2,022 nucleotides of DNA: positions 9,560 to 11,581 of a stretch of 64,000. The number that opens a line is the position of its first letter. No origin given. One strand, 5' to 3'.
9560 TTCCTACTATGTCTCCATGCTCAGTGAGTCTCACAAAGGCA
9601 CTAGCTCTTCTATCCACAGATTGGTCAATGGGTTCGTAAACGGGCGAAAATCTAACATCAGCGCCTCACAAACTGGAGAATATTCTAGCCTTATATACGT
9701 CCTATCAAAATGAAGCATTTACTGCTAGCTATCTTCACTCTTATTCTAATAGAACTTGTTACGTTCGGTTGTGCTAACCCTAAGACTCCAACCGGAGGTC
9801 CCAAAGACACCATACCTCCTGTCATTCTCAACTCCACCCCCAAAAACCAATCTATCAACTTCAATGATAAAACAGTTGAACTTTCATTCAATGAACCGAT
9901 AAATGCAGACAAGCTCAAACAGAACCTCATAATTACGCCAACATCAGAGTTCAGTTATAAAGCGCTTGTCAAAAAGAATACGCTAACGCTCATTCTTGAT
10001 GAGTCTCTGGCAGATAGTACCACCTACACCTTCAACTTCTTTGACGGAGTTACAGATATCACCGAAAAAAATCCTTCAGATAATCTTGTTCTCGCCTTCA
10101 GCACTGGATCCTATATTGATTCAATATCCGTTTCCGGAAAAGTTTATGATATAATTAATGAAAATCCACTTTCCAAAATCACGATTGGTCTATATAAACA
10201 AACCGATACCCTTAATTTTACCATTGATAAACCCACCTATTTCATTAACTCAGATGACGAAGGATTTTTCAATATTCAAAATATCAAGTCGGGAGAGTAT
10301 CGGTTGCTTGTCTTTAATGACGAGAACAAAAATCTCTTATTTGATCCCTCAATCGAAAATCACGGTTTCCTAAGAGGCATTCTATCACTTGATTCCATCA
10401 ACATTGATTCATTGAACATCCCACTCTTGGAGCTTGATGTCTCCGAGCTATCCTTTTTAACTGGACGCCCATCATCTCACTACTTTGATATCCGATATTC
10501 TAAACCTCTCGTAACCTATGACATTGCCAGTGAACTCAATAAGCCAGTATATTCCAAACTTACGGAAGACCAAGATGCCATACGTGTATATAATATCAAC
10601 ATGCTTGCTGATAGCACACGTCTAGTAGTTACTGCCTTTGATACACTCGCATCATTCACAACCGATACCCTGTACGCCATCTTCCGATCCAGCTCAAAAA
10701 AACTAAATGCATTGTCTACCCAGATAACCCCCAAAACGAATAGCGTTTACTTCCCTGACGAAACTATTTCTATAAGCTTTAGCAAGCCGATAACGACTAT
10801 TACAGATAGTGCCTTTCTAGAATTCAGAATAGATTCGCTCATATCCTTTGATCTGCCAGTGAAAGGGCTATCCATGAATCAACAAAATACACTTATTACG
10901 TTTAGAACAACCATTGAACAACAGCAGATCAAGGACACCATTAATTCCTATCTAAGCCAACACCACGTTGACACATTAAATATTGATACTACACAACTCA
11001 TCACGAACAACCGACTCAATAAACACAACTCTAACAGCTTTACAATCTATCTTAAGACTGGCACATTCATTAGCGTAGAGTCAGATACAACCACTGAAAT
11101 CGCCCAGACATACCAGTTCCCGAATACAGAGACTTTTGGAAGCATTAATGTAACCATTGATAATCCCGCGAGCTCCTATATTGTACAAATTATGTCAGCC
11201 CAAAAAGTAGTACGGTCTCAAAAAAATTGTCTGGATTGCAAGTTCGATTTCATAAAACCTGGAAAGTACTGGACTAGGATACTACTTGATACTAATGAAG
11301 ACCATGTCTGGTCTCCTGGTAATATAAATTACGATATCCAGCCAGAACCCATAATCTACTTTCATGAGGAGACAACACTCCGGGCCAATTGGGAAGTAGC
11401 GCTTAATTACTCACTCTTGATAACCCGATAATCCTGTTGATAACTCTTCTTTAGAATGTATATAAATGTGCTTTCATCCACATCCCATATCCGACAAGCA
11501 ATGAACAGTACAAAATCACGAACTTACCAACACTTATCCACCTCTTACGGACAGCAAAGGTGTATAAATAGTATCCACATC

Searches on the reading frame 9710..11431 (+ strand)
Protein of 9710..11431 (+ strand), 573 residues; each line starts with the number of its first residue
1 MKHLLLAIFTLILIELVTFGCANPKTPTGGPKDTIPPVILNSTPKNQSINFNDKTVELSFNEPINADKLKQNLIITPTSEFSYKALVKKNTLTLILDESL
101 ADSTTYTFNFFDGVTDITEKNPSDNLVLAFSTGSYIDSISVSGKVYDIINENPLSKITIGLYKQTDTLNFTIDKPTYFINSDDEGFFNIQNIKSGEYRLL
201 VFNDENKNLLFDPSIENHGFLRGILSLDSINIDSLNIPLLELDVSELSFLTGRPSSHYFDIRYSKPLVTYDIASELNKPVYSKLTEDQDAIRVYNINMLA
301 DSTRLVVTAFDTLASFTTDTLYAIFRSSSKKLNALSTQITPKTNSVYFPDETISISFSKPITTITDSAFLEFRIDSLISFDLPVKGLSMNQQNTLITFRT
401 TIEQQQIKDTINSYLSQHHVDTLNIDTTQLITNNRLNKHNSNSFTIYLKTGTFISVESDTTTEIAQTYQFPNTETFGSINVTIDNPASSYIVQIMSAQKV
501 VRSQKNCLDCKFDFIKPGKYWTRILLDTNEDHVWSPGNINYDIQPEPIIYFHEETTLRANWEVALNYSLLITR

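Call 38: search_protein_families(library=pfam, proteins=[window:9710-11431:+], max_evalue=0.0001)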
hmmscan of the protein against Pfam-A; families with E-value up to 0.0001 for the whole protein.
window:9710-11431:+ (573 aa): 2 families
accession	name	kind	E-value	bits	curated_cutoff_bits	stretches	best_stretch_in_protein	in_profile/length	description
PF13205.12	Big_5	-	2e-15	57.8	23.6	1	33-132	1-105/105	Bacterial Ig-like domain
PF09912.14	DUF2141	-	6.4e-05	23.3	24.4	0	182-212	41-71/112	Uncharacterized protein conserved in bacteria (DUF2141)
